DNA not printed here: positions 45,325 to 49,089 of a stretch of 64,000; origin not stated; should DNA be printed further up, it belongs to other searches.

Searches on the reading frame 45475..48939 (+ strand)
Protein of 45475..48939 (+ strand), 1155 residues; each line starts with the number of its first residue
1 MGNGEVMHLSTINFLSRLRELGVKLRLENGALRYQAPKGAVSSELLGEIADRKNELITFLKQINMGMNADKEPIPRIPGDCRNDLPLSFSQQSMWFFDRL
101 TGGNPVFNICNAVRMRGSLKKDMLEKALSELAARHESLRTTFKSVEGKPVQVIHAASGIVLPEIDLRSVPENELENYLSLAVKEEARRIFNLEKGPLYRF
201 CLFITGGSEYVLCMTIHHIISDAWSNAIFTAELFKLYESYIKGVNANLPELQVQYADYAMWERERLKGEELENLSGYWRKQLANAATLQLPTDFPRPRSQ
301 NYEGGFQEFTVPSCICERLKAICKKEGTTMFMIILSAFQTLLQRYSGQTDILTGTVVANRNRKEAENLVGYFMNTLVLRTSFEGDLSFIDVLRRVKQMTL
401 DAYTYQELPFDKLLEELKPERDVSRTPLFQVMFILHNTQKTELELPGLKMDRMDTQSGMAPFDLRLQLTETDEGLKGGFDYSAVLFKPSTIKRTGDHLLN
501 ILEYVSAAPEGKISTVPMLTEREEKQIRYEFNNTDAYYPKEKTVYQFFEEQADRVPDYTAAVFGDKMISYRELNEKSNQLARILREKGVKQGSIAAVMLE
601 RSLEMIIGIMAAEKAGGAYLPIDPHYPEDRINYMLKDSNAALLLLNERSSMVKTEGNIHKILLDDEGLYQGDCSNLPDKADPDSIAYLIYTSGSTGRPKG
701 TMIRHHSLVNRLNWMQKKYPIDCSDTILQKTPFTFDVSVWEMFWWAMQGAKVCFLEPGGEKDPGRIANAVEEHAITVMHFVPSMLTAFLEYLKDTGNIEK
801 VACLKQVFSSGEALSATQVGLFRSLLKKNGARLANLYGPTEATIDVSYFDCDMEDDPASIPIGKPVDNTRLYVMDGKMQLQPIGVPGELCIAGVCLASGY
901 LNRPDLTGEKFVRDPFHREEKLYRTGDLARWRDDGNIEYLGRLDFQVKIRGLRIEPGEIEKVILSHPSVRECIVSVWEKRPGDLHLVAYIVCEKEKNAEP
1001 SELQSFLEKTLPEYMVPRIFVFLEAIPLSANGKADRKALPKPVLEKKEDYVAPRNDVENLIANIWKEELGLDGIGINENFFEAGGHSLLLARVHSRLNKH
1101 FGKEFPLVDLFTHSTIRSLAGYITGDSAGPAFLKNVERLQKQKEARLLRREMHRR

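Call 9: search_protein_families(library=pfam, proteins=[window:45475-48939:+], max_evalue=0.001)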
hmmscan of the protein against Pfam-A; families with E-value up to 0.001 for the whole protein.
window:45475-48939:+ (1155 aa): 5 families
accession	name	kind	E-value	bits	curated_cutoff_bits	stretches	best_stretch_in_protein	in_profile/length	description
PF00668.25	Condensation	-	2e-108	363.5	30.6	1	83-527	3-455/456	Condensation domain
PF00501.34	AMP-binding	-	5.5e-90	302.4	29.9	1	548-901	1-384/384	AMP-binding enzyme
PF18563.6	TubC_N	-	4.8e-18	65.4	26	1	13-62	3-52/52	TubC N-terminal docking domain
PF00550.31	PP-binding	-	4.8e-17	62.4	20.8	1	1060-1123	2-67/67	Phosphopantetheine attachment site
PF13193.12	AMP-binding_C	-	8.8e-13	49.4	24.5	1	958-1033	1-76/76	AMP-binding enzyme C-terminal domain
